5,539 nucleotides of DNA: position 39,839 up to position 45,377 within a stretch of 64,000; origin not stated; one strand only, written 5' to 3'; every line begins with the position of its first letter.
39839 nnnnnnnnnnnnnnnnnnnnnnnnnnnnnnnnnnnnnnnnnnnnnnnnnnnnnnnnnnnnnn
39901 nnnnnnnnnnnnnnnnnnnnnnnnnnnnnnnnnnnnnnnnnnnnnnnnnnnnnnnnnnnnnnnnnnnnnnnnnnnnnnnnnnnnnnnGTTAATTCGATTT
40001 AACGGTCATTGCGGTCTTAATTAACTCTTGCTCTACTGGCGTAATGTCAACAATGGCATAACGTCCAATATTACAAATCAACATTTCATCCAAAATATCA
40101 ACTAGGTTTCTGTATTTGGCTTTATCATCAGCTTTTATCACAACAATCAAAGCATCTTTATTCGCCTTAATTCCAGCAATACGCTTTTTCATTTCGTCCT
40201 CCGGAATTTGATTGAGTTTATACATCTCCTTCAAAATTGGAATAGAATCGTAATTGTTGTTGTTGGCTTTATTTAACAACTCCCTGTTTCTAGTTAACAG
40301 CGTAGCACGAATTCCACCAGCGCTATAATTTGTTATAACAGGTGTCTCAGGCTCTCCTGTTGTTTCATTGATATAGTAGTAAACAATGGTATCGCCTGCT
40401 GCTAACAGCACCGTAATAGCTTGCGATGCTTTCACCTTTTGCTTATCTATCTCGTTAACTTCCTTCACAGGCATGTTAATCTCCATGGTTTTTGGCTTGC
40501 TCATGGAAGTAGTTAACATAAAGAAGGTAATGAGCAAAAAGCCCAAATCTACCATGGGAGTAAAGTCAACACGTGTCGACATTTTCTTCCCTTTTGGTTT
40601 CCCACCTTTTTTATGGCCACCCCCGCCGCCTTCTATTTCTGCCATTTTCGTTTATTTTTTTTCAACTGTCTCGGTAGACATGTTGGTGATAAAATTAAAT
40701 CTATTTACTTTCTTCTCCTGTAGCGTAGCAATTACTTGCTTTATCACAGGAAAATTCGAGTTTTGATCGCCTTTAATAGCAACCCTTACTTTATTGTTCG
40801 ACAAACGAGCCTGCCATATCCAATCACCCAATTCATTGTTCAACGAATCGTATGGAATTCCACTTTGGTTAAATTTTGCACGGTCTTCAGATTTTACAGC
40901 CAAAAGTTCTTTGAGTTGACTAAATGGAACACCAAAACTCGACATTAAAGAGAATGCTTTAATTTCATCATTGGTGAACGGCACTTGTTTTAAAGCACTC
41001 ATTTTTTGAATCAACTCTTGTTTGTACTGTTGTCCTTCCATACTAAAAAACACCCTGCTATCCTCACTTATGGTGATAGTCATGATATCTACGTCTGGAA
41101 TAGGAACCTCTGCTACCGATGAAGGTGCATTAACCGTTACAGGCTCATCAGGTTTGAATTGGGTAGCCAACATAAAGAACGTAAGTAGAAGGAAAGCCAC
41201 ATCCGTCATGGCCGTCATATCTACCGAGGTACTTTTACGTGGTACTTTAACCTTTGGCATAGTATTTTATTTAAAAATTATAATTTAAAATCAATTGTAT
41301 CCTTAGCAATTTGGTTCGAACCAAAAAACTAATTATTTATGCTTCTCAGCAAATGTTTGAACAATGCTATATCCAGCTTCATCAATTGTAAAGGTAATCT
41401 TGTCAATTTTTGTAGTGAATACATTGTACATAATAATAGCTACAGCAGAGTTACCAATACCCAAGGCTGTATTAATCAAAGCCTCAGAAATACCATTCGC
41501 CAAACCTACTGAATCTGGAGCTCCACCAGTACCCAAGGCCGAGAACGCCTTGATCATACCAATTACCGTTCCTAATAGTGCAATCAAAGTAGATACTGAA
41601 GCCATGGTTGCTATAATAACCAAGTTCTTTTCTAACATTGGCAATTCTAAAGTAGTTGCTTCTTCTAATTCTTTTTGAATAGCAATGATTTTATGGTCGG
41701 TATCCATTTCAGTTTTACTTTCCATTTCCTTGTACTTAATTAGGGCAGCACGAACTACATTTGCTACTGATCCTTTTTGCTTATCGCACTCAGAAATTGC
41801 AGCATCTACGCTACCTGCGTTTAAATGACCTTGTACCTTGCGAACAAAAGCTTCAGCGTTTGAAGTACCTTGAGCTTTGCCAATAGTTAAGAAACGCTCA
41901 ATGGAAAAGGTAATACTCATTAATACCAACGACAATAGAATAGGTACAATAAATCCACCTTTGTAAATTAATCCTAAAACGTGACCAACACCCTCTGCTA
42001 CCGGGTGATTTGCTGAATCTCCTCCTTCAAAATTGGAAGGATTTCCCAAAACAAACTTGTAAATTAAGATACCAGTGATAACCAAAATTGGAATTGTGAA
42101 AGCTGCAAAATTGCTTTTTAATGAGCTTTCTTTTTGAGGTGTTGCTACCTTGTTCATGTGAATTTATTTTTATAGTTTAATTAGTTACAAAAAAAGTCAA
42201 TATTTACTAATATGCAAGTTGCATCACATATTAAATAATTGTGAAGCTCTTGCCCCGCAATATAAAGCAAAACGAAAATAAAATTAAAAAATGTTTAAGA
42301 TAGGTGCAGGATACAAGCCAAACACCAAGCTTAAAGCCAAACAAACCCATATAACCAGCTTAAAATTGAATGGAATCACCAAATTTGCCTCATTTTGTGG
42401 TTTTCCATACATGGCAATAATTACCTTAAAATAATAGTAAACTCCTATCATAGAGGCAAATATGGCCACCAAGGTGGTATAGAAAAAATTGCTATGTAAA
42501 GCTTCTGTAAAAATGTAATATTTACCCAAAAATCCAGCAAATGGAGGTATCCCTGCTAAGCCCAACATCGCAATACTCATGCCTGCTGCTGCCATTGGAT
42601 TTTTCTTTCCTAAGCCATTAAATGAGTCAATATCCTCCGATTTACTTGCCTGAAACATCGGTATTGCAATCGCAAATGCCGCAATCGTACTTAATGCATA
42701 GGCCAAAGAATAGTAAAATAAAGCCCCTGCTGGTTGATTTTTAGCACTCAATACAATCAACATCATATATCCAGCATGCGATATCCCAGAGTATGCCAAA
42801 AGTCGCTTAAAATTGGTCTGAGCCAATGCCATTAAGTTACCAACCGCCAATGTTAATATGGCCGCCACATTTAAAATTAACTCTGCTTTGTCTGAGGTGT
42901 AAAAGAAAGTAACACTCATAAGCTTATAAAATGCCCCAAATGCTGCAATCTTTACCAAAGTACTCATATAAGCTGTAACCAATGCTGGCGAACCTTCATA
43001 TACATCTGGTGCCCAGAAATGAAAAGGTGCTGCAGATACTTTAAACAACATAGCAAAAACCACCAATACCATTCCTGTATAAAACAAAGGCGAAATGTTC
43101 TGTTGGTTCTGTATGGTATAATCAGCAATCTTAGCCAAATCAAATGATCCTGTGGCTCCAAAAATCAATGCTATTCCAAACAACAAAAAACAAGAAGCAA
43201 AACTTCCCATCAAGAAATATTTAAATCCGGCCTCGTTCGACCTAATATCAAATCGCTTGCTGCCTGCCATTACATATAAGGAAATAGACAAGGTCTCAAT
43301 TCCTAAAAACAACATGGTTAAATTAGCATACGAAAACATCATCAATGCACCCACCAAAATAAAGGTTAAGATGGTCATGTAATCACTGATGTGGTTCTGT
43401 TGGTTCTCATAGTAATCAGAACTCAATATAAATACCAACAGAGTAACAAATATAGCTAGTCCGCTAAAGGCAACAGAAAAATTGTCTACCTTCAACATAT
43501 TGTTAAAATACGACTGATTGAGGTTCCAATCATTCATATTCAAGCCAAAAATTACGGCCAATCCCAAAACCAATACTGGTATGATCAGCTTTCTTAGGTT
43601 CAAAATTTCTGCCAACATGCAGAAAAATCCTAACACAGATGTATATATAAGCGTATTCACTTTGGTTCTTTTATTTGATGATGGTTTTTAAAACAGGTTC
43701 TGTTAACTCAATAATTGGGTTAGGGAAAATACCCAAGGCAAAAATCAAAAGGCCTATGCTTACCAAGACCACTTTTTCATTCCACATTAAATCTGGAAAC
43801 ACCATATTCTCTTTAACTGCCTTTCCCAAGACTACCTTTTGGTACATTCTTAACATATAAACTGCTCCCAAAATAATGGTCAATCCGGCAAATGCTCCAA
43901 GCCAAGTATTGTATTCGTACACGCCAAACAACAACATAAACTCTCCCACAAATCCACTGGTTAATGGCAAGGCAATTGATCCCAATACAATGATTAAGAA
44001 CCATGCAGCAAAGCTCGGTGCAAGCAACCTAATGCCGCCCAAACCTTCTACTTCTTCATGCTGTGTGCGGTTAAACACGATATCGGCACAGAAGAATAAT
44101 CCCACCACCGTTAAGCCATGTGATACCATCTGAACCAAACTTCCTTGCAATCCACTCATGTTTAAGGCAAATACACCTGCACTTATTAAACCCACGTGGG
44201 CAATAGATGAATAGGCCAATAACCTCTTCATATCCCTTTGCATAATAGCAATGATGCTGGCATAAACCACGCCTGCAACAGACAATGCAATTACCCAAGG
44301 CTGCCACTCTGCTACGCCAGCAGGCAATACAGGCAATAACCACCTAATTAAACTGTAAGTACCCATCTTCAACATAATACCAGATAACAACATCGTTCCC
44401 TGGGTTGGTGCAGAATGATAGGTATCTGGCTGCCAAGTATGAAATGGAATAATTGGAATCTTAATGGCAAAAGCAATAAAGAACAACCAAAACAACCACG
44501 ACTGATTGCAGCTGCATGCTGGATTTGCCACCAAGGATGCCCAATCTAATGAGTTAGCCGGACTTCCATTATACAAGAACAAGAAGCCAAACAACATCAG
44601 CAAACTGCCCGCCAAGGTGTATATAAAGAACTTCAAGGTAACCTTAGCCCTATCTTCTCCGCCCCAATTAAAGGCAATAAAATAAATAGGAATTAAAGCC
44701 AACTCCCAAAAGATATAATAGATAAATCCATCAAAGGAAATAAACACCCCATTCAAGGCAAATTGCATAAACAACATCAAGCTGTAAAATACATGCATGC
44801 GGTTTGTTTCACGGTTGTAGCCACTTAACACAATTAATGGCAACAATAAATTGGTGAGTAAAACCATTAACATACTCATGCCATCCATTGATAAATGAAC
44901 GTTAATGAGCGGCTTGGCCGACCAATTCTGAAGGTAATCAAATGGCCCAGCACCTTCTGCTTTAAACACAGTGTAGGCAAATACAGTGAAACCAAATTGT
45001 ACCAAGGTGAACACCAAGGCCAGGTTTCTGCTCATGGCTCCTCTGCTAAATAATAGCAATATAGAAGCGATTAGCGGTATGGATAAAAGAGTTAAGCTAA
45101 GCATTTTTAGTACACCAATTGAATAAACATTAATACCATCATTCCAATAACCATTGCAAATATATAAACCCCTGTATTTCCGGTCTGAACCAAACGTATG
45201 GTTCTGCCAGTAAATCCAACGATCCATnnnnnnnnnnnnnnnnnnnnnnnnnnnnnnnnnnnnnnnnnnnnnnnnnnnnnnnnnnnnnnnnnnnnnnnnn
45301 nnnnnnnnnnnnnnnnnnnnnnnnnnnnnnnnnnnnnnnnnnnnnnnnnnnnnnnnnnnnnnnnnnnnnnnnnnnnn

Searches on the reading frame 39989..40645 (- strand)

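Call 81: search_protein_families(library=pfam, proteins=[window:39989-40645:-], max_evalue=0.00001)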
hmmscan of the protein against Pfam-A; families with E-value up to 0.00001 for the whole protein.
window:39989-40645:- (218 aa): 1 family
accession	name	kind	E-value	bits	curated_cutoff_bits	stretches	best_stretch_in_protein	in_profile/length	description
PF02472.21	ExbD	-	2.2e-19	70.2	25.4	1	20-199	2-124/128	Biopolymer transport protein ExbD/TolR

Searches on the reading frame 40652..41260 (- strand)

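Call 81: search_protein_families(library=pfam, proteins=[window:40652-41260:-], max_evalue=0.00001)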
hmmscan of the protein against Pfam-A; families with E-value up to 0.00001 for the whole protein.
window:40652-41260:- (202 aa): 1 family
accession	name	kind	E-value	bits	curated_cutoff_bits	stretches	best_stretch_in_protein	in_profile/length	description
PF02472.21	ExbD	-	3.6e-16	59.8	25.4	1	9-192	4-125/128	Biopolymer transport protein ExbD/TolR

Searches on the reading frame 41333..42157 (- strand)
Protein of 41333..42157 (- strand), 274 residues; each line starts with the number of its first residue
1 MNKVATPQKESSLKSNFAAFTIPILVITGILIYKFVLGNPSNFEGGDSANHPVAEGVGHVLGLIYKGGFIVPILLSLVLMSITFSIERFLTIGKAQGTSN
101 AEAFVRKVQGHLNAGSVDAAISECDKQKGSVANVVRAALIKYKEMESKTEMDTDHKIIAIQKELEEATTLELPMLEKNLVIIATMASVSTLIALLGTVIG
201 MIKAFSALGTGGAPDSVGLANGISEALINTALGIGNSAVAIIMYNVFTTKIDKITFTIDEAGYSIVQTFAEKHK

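Call 81: search_protein_families(library=pfam, proteins=[window:41333-42157:-], max_evalue=0.00001)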
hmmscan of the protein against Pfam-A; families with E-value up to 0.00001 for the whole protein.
window:41333-42157:- (274 aa): 1 family
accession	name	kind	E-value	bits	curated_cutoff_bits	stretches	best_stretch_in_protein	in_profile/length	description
PF01618.21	MotA_ExbB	-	2.3e-27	95.7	22.9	1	143-258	12-125/127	MotA/TolQ/ExbB proton channel family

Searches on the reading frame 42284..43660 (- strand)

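Call 81: search_protein_families(library=pfam, proteins=[window:42284-43660:-], max_evalue=0.00001)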
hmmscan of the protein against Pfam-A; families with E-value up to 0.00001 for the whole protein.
window:42284-43660:- (458 aa): 1 family
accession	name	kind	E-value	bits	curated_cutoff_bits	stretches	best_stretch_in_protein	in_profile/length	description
PF00361.26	Proton_antipo_M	-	1.3e-66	225.2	21.5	1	113-405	3-293/294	NADH:quinone oxidoreductase/Mrp antiporter, TM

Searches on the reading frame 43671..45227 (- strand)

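Call 81: search_protein_families(library=pfam, proteins=[window:43671-45227:-], max_evalue=0.00001)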
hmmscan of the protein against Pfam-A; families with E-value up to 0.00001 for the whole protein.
window:43671-45227:- (518 aa): 1 family
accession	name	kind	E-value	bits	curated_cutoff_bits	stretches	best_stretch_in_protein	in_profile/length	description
PF00361.26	Proton_antipo_M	-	1.9e-66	224.7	21.5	1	169-450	6-289/294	NADH:quinone oxidoreductase/Mrp antiporter, TM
